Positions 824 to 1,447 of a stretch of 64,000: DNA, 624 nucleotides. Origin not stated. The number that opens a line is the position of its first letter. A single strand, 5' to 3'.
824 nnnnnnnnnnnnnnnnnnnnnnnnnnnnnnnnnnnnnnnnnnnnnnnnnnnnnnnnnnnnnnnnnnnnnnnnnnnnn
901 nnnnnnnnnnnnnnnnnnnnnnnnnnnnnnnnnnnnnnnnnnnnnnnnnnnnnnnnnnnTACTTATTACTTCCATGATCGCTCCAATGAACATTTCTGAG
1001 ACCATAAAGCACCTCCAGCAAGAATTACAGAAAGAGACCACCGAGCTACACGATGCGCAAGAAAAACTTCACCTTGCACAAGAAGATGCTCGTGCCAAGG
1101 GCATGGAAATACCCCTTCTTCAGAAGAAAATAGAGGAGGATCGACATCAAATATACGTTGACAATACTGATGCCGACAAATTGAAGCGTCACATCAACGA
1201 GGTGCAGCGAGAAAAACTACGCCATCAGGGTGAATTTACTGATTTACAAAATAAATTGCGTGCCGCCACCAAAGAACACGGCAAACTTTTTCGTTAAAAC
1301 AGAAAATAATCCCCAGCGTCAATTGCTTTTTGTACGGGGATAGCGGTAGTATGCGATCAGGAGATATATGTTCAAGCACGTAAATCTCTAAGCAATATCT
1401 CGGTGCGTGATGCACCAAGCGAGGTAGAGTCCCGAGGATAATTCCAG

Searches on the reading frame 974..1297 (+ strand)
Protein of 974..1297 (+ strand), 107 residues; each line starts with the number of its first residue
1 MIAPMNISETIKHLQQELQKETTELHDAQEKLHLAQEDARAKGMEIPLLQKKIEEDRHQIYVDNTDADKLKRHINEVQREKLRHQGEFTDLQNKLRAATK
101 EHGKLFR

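Call 77: find_encoding_contigs(protein=window:974-1297:+, flank=10000, max_places=3)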
Protein window:974-1297:+ (107 aa): 10 contigs read that carry it; 3 places shown.
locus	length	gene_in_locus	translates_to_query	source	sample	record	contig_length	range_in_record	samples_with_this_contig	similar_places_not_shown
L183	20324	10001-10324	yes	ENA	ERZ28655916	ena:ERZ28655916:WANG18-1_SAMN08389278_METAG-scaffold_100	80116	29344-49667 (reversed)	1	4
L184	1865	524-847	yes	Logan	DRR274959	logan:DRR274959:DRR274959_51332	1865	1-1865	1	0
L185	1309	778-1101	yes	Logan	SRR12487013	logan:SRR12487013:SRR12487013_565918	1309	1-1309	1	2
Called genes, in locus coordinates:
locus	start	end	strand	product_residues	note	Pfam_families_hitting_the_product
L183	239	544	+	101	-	-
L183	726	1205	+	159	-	-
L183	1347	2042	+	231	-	PF14311:DUF4379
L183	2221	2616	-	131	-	PF02452:PemK_toxin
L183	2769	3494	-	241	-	PF21694:DNA_pol3_delta_C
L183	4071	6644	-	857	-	PF02739:5_3_exonuc_N, PF01367:5_3_exonuc, PF00476:DNA_pol_A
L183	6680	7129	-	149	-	PF02367:TsaE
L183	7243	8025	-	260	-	-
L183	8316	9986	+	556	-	PF05157:MshEN (weak), PF00437:T2SSE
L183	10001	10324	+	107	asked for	-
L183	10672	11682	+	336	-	PF06068:TIP49 (faint), PF05496:RuvB_N, PF00004:AAA, PF07728:AAA_5, PF17864:AAA_lid_4, PF05491:WHD_RuvB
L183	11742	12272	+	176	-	PF20772:TACO1_YebC_N, PF01709:Transcrip_reg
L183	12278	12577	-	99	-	-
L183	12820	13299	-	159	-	PF02075:RuvC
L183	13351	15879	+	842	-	PF00912:Transgly, PF00905:Transpeptidase, PF17957:Big_7 (faint)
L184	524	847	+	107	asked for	-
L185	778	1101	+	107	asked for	-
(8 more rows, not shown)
